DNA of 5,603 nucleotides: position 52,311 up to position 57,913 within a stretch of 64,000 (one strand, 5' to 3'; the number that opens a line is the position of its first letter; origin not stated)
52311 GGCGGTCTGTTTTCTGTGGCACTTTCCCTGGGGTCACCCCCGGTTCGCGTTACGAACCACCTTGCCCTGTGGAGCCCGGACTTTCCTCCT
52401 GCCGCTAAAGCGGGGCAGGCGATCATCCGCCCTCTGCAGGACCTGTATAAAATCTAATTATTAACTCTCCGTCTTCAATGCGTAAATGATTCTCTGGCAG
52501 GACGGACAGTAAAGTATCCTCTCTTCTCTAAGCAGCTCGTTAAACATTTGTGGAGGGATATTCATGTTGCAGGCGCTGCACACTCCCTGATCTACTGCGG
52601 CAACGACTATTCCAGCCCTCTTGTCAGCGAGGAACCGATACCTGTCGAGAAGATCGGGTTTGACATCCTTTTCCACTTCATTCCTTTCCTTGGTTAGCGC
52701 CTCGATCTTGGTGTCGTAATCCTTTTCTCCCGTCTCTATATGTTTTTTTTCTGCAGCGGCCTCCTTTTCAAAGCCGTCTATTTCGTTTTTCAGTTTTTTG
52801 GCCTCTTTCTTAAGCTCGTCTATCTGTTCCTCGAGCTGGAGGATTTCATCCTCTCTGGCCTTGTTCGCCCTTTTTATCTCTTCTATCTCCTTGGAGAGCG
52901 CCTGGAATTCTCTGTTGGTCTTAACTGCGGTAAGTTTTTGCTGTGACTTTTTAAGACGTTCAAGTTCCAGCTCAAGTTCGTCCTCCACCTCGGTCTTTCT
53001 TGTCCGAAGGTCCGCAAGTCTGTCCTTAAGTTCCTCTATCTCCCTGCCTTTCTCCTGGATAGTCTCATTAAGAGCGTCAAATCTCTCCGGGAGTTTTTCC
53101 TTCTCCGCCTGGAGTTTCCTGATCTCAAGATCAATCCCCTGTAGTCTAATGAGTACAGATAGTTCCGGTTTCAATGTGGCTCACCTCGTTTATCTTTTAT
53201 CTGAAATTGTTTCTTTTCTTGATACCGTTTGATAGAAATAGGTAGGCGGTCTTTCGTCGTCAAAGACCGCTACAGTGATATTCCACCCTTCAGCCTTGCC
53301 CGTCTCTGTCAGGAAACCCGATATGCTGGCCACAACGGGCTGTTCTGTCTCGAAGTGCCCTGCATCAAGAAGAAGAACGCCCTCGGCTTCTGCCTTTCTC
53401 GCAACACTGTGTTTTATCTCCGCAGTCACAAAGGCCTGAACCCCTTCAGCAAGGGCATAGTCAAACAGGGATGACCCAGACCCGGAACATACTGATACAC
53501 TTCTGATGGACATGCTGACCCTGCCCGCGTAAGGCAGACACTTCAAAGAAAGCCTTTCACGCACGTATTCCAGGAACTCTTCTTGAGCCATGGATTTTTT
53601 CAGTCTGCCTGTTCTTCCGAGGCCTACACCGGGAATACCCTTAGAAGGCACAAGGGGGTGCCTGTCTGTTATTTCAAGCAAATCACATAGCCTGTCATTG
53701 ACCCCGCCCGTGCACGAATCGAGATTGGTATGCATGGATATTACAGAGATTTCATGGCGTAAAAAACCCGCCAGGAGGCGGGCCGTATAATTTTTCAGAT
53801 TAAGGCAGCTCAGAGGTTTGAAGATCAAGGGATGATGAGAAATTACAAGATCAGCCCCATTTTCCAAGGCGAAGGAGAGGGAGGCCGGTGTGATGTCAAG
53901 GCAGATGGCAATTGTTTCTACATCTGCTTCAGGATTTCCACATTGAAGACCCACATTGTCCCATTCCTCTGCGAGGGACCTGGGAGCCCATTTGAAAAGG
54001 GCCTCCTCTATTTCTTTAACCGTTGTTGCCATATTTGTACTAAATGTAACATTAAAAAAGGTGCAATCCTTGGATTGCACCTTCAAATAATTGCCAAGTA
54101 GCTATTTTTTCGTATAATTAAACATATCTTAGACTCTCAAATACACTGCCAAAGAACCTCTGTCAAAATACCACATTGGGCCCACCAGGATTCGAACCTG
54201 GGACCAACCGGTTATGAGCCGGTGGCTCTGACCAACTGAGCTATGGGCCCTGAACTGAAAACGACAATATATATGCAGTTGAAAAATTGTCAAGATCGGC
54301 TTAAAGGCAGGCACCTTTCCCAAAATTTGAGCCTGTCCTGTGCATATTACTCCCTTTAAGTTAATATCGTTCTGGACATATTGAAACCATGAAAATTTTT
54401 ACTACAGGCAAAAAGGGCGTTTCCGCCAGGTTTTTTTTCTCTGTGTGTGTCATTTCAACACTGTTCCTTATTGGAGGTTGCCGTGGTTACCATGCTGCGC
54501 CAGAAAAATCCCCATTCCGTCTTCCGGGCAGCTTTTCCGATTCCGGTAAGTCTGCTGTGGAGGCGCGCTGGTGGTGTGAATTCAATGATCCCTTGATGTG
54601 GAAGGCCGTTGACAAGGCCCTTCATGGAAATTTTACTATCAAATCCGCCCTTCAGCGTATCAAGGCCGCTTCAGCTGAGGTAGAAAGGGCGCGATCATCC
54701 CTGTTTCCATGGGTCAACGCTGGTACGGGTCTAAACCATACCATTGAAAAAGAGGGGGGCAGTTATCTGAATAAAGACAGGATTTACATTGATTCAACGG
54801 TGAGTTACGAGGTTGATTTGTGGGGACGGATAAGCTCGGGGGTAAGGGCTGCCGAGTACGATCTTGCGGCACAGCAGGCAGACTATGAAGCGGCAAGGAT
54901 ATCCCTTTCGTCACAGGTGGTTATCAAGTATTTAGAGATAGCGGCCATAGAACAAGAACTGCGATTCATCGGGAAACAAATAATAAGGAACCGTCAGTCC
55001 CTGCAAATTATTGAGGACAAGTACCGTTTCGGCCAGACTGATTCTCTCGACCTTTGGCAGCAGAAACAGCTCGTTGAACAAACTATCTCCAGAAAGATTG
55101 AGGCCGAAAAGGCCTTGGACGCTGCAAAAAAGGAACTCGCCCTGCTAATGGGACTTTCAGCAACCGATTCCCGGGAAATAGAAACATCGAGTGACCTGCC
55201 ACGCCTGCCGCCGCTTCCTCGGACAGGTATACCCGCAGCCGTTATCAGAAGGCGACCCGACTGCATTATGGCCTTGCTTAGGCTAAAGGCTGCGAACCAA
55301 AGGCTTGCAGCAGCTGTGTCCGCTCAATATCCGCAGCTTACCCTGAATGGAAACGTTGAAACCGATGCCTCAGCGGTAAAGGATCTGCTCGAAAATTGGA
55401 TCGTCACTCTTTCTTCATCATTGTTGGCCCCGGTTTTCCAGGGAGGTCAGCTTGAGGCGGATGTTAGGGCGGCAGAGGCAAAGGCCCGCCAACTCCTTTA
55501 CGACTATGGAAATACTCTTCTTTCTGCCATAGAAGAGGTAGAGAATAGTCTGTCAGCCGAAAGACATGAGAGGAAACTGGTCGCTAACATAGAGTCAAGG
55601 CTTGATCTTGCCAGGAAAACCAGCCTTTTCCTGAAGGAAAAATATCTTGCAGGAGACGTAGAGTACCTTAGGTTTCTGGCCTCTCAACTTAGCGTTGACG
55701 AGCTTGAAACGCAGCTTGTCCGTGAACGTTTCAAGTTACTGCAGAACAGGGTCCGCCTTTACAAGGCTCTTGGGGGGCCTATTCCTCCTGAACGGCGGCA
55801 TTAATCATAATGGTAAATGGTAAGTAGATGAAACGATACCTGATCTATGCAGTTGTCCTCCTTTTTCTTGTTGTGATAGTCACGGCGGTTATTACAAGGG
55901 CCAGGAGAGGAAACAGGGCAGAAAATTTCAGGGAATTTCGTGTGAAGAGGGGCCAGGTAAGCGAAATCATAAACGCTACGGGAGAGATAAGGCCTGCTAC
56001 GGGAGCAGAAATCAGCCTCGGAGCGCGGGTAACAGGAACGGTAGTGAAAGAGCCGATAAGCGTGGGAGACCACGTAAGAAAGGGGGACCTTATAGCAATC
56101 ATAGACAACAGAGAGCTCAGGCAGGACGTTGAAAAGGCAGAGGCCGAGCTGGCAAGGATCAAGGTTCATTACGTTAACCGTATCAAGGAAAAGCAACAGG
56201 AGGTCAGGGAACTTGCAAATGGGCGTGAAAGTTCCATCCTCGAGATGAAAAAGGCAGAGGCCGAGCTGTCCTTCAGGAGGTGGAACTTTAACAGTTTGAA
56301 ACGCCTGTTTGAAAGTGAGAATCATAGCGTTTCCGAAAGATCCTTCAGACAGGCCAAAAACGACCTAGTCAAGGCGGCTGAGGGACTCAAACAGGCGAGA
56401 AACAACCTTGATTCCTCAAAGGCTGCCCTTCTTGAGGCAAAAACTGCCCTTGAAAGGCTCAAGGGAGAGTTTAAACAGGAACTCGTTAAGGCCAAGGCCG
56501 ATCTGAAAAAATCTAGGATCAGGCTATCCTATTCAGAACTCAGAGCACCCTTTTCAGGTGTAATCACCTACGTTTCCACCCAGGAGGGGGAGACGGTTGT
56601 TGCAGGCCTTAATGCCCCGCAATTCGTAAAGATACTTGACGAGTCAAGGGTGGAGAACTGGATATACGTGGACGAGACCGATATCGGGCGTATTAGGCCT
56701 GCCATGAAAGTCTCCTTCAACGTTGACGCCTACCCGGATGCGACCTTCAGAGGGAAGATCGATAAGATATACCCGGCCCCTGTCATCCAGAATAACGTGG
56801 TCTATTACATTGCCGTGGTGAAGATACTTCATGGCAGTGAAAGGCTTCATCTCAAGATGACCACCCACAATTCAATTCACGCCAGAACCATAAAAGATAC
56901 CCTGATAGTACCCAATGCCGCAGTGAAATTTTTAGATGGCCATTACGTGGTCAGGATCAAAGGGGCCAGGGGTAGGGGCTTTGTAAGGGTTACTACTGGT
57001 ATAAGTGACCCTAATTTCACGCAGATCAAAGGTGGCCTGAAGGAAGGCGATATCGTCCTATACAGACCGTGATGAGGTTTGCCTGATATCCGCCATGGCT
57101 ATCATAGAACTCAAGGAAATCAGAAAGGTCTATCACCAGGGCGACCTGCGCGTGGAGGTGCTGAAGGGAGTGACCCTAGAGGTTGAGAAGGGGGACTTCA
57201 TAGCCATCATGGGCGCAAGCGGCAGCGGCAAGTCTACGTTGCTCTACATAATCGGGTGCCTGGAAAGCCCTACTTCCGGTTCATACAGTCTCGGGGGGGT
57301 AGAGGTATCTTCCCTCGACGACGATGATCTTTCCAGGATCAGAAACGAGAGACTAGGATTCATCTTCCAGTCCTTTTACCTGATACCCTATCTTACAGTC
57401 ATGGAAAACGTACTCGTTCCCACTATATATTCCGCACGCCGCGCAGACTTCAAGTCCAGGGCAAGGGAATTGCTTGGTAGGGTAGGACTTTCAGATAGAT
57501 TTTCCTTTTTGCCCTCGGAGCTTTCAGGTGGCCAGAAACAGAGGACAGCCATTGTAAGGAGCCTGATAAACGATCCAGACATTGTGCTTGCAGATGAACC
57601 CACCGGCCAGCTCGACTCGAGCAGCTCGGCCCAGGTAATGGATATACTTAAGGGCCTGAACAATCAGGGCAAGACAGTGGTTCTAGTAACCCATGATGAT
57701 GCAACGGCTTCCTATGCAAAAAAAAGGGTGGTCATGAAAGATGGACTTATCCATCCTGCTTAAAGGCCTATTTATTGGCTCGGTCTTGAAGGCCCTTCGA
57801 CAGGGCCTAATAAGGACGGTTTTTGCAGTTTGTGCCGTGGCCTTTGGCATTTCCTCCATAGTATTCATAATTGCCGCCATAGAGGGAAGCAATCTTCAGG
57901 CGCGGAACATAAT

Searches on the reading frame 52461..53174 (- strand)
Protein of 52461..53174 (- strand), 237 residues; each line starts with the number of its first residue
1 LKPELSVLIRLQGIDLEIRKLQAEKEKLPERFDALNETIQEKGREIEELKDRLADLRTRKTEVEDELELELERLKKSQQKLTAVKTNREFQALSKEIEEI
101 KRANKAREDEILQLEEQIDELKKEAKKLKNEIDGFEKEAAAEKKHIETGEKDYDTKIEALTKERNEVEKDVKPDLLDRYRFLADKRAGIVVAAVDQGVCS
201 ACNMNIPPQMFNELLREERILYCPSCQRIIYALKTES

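Call 72: search_protein_families(library=pfam, proteins=[window:52461-53174:-], max_evalue=0.00001)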
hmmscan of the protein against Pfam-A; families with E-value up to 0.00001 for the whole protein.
window:52461-53174:- (237 aa): 2 families
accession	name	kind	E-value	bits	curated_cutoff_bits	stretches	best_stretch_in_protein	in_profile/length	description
PF02591.20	Zn_ribbon_9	-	3.9e-13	49.7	29.1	1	198-230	1-33/33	C4-type zinc ribbon domain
PF24481.2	CT398_CC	-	1.2e-11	45.3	27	1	11-180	1-173/180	CT398-like coiled coil hairpin domain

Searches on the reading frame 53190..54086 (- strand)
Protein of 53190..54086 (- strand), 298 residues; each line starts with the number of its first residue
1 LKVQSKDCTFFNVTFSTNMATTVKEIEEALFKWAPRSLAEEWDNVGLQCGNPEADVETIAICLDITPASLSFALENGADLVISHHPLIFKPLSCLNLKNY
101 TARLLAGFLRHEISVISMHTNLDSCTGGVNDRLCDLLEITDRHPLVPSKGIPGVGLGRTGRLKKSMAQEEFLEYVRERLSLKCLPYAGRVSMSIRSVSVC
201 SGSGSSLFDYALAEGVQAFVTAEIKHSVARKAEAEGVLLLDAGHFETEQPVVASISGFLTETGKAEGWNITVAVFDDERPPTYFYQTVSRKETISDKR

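Call 72: search_protein_families(library=pfam, proteins=[window:53190-54086:-], max_evalue=0.00001)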
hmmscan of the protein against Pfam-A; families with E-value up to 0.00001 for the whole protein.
window:53190-54086:- (298 aa): 1 family
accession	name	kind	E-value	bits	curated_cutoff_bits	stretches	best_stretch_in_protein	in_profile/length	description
PF01784.24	DUF34_NIF3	-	1.4e-76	257.9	23.4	1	22-278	2-253/256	Duf34/NIF3 (NGG1p interacting factor 3)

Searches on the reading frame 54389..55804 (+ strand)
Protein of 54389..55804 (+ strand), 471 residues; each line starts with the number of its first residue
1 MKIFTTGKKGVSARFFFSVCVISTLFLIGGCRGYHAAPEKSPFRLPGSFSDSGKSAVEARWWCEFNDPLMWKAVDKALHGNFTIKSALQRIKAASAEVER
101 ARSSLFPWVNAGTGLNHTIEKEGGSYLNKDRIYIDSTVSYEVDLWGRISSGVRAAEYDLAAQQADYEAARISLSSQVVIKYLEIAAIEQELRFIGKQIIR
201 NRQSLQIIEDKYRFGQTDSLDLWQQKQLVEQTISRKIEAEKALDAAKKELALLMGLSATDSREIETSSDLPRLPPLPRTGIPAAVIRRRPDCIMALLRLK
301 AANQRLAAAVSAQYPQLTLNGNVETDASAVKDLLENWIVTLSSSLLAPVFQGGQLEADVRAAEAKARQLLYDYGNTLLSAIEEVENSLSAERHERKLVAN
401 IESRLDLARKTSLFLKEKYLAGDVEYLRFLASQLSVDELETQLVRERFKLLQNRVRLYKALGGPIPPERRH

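Call 74: search_protein_families(library=pfam, proteins=[window:54389-55804:+], max_evalue=0.00001)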
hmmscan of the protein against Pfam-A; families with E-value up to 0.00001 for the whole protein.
window:54389-55804:+ (471 aa): 1 family
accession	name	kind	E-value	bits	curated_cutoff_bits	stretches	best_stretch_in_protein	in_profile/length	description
PF02321.23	OEP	-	9.4e-35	120.6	22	2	73-255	4-187/187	Outer membrane efflux protein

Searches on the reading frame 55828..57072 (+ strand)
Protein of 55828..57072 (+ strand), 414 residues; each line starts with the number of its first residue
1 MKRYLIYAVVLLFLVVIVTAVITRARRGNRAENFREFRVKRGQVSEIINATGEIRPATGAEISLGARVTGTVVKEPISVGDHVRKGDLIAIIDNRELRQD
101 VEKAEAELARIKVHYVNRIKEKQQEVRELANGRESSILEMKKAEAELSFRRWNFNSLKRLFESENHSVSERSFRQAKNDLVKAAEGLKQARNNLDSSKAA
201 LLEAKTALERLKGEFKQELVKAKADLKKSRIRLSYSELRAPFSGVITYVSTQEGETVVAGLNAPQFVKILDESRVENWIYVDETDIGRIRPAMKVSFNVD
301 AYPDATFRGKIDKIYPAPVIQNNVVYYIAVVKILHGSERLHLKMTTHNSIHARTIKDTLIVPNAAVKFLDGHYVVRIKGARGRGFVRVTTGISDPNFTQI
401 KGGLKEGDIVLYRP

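Call 74: search_protein_families(library=pfam, proteins=[window:55828-57072:+], max_evalue=0.00001)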
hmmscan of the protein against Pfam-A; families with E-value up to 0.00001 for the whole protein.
window:55828-57072:+ (414 aa): 2 families
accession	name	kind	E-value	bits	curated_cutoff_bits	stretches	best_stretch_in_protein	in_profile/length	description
PF13437.12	HlyD_3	-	1.7e-18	67.8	22.2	1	238-334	2-94/106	HlyD family secretion protein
PF16576.10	HlyD_D23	-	5.9e-17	62.1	30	1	178-317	54-187/214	Barrel-sandwich domain of CusB or HlyD membrane-fusion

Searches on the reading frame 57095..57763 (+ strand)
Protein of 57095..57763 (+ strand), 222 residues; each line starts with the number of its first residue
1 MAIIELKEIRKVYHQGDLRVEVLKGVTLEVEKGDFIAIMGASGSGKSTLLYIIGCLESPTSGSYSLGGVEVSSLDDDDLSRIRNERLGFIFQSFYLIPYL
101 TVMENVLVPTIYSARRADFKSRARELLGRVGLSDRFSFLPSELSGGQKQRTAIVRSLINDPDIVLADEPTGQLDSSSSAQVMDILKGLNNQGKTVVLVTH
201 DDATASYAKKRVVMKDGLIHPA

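Call 74: search_protein_families(library=pfam, proteins=[window:57095-57763:+], max_evalue=0.00001)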
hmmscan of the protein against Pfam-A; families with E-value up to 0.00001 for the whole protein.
window:57095-57763:+ (222 aa): 2 families
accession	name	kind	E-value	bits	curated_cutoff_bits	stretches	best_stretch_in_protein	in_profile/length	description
PF00005.33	ABC_tran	-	3.6e-30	105.8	25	1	23-170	1-136/137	ABC transporter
PF13304.12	AAA_21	-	8.7e-06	26.4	27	0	35-59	1-25/304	AAA domain, putative AbiEii toxin, Type IV TA system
